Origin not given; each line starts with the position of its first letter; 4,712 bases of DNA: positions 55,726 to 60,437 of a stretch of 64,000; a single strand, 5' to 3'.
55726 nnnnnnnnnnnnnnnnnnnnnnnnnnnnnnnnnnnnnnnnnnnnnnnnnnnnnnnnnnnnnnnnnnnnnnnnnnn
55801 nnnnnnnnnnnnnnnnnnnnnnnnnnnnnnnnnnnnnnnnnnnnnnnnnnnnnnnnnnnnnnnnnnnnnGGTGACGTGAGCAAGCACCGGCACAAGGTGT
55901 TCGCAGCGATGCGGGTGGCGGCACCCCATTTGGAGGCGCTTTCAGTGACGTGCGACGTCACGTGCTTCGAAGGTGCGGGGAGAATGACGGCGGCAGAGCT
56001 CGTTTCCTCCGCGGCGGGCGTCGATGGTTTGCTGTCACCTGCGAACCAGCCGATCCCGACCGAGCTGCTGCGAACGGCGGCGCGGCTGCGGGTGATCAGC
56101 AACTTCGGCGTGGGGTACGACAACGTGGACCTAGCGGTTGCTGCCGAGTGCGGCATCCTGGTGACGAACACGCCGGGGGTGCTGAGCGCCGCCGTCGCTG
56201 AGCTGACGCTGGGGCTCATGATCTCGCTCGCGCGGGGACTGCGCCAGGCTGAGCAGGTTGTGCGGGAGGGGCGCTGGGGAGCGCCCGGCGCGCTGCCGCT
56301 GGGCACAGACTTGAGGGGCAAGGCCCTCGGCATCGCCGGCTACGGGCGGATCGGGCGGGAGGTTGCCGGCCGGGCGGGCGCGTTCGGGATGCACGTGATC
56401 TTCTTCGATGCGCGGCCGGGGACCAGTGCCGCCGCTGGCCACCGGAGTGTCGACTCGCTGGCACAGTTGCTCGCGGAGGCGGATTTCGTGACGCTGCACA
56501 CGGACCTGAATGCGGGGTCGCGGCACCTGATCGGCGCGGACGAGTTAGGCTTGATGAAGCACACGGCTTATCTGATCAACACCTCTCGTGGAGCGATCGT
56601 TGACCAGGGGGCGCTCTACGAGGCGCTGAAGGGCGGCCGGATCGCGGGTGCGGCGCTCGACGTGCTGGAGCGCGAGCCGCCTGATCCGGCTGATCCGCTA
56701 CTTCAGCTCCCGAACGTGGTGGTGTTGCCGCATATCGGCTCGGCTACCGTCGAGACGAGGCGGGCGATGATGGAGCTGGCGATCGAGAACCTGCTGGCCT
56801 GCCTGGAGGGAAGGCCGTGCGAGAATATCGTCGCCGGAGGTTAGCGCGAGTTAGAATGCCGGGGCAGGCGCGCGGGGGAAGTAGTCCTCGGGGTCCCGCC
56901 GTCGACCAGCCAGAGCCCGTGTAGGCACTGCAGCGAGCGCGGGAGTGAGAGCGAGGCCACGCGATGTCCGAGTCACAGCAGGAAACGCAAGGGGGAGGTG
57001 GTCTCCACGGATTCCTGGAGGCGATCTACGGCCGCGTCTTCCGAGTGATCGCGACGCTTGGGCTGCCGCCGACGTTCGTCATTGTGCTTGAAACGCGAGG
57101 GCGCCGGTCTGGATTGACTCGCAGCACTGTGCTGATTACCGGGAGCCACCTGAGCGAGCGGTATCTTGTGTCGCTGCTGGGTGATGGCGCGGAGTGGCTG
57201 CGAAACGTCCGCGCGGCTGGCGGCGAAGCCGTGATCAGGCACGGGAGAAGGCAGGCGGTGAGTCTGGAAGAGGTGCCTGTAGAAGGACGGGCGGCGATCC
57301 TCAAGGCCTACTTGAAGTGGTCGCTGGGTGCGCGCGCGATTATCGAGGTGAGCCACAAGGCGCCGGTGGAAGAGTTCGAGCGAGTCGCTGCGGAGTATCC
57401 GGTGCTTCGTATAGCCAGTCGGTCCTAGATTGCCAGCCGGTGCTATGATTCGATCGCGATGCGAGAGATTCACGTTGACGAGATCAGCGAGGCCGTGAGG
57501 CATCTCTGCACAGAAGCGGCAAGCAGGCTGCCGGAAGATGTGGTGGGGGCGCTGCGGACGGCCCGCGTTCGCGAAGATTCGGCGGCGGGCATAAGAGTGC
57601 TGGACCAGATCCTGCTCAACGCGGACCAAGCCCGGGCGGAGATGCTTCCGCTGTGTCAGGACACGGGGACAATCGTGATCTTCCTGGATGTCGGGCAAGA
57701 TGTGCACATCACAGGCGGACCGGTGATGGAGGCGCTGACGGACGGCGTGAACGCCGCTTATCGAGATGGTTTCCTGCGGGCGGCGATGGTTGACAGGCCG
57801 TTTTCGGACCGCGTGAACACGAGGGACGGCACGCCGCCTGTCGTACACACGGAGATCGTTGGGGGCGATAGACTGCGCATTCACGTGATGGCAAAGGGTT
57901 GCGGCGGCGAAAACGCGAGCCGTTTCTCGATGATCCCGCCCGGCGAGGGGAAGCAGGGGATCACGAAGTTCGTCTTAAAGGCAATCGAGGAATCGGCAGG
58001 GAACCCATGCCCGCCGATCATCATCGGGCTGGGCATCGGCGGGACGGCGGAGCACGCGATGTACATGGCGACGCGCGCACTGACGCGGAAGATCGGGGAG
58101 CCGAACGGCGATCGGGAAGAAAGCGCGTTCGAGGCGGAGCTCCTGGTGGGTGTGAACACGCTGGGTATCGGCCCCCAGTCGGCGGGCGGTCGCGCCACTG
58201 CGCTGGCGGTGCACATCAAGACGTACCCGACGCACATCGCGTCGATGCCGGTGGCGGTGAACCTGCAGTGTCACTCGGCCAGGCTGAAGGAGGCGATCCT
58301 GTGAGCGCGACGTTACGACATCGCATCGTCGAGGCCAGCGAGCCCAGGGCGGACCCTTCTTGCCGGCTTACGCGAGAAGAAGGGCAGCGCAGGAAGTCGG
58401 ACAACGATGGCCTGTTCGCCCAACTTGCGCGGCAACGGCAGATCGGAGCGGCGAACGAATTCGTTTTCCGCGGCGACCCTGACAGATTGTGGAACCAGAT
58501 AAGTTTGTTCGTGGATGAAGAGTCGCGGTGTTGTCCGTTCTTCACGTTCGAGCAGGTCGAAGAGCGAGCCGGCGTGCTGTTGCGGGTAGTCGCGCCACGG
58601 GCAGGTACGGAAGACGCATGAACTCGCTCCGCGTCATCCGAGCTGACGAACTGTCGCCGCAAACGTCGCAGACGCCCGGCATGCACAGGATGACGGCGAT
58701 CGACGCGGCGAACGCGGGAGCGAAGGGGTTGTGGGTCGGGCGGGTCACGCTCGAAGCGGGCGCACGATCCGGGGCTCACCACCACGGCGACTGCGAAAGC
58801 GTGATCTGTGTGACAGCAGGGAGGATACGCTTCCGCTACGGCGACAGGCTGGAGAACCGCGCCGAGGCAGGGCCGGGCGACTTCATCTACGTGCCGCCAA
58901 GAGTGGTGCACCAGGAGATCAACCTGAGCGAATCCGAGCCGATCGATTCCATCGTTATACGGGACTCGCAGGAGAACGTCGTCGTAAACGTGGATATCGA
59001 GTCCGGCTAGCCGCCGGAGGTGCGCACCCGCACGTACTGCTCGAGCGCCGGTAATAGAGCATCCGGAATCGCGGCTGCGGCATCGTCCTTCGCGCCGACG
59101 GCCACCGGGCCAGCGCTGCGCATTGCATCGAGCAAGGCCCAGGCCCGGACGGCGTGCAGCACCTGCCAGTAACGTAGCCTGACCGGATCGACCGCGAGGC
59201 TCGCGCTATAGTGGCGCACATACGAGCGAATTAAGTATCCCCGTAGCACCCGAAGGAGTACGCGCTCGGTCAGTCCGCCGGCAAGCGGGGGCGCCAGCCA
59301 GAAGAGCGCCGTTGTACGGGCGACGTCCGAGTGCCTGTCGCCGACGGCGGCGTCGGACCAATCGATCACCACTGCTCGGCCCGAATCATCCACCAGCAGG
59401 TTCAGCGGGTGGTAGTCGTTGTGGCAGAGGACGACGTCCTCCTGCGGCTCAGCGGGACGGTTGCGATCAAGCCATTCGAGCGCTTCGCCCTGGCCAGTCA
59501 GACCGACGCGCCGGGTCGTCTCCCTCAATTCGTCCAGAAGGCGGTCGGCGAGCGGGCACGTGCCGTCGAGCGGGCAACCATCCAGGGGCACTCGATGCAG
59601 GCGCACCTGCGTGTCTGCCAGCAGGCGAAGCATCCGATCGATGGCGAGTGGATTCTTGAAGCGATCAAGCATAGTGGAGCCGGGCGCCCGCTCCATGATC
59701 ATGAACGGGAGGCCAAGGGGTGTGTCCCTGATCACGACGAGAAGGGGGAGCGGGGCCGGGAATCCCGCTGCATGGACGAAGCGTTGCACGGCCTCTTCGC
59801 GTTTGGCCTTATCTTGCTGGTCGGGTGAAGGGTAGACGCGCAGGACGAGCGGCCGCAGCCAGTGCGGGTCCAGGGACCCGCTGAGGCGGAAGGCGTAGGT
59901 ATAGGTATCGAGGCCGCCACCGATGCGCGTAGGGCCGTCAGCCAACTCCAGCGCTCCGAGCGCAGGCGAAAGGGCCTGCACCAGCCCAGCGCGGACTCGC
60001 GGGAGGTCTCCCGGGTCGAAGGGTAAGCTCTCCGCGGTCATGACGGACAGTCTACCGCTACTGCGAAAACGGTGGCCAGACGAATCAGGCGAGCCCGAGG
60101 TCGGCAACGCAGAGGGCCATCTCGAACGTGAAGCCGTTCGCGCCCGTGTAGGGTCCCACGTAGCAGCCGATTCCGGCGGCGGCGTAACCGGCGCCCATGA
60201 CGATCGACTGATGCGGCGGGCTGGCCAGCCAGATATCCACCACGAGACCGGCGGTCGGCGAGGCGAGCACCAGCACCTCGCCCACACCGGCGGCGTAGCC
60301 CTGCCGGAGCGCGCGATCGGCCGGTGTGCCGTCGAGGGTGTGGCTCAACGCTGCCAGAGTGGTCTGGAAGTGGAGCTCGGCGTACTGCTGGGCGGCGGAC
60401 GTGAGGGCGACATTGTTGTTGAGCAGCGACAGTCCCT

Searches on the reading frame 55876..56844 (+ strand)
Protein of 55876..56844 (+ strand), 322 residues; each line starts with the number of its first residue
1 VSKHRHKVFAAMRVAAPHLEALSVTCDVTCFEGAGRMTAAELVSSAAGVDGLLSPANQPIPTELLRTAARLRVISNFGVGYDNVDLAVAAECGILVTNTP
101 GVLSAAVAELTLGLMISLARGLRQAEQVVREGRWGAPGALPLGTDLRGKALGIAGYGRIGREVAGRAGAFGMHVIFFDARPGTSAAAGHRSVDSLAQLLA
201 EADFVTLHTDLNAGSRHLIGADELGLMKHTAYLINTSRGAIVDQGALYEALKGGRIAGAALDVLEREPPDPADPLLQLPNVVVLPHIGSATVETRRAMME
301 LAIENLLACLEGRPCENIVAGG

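Call 64: search_protein_families(library=pfam, max_evalue=0.00001, proteins=[window:55876-56844:+])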
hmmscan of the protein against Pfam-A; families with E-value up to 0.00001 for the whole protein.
window:55876-56844:+ (322 aa): 2 families
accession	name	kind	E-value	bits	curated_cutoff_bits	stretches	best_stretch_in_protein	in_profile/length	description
PF02826.25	2-Hacid_dh_C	-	2.9e-58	196.6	25.1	1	112-288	1-178/178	D-isomer specific 2-hydroxyacid dehydrogenase, NAD binding domain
PF00389.36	2-Hacid_dh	-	8.4e-29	100.4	24.6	1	19-319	12-133/134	D-isomer specific 2-hydroxyacid dehydrogenase, catalytic domain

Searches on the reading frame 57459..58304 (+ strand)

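Call 64: search_protein_families(library=pfam, max_evalue=0.00001, proteins=[window:57459-58304:+])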
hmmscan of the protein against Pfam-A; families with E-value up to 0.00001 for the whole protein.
window:57459-58304:+ (281 aa): 1 family
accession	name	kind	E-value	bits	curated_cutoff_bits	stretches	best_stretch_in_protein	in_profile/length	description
PF05681.19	Fumerase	-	4.1e-95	318.6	25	1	11-278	2-268/270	Fumarate hydratase (Fumerase)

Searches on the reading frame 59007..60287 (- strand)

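Call 64: search_protein_families(library=pfam, max_evalue=0.00001, proteins=[window:59007-60287:-])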
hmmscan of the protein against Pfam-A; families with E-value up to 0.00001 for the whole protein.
window:59007-60287:- (426 aa): 1 family
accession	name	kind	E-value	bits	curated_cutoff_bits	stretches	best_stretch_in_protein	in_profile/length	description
PF01636.29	APH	-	2e-35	123.1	23.2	1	120-331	3-214/239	Phosphotransferase enzyme family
